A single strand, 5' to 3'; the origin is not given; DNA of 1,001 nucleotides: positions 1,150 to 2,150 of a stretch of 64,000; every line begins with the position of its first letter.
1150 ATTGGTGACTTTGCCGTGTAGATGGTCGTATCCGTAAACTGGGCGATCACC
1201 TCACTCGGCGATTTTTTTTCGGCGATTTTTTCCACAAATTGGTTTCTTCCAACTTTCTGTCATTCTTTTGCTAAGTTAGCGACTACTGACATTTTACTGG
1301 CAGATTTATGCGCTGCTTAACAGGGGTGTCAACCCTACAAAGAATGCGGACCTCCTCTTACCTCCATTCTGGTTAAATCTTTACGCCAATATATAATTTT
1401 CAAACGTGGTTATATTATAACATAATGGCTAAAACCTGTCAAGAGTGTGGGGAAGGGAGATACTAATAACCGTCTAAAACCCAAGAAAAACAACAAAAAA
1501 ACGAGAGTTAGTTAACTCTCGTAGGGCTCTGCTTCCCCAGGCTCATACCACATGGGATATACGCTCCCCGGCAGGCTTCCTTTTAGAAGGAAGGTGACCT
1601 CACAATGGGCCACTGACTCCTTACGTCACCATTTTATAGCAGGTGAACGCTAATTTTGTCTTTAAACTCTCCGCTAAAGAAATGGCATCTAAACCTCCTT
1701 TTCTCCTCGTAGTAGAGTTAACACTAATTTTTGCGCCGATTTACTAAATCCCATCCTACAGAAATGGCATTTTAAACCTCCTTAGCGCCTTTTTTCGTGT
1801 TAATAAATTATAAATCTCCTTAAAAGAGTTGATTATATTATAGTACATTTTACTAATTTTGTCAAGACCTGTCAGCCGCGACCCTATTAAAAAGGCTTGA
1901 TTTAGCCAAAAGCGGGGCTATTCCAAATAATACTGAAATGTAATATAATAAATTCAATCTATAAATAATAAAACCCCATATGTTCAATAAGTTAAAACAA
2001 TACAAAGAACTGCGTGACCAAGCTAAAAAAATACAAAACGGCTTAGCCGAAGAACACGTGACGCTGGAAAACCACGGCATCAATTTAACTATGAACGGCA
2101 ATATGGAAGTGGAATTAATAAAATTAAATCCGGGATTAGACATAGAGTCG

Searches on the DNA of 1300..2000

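Call 18: search_rna_families(source=window, start=1300, end=2000, threshold=evalue, max_evalue=10, show_alignments=2)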
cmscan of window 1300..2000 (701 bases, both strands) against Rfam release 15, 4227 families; matches with E-value up to 10: 2.
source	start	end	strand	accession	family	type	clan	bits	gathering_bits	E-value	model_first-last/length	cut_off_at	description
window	1741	1837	-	RF02414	rli60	Gene; sRNA;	-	19.5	60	7.2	1-191/191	no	Listeria sRNA rli60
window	1486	1619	-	RF01396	isrN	Gene; sRNA;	-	12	44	5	1-143/143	no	isrN Hfq binding RNA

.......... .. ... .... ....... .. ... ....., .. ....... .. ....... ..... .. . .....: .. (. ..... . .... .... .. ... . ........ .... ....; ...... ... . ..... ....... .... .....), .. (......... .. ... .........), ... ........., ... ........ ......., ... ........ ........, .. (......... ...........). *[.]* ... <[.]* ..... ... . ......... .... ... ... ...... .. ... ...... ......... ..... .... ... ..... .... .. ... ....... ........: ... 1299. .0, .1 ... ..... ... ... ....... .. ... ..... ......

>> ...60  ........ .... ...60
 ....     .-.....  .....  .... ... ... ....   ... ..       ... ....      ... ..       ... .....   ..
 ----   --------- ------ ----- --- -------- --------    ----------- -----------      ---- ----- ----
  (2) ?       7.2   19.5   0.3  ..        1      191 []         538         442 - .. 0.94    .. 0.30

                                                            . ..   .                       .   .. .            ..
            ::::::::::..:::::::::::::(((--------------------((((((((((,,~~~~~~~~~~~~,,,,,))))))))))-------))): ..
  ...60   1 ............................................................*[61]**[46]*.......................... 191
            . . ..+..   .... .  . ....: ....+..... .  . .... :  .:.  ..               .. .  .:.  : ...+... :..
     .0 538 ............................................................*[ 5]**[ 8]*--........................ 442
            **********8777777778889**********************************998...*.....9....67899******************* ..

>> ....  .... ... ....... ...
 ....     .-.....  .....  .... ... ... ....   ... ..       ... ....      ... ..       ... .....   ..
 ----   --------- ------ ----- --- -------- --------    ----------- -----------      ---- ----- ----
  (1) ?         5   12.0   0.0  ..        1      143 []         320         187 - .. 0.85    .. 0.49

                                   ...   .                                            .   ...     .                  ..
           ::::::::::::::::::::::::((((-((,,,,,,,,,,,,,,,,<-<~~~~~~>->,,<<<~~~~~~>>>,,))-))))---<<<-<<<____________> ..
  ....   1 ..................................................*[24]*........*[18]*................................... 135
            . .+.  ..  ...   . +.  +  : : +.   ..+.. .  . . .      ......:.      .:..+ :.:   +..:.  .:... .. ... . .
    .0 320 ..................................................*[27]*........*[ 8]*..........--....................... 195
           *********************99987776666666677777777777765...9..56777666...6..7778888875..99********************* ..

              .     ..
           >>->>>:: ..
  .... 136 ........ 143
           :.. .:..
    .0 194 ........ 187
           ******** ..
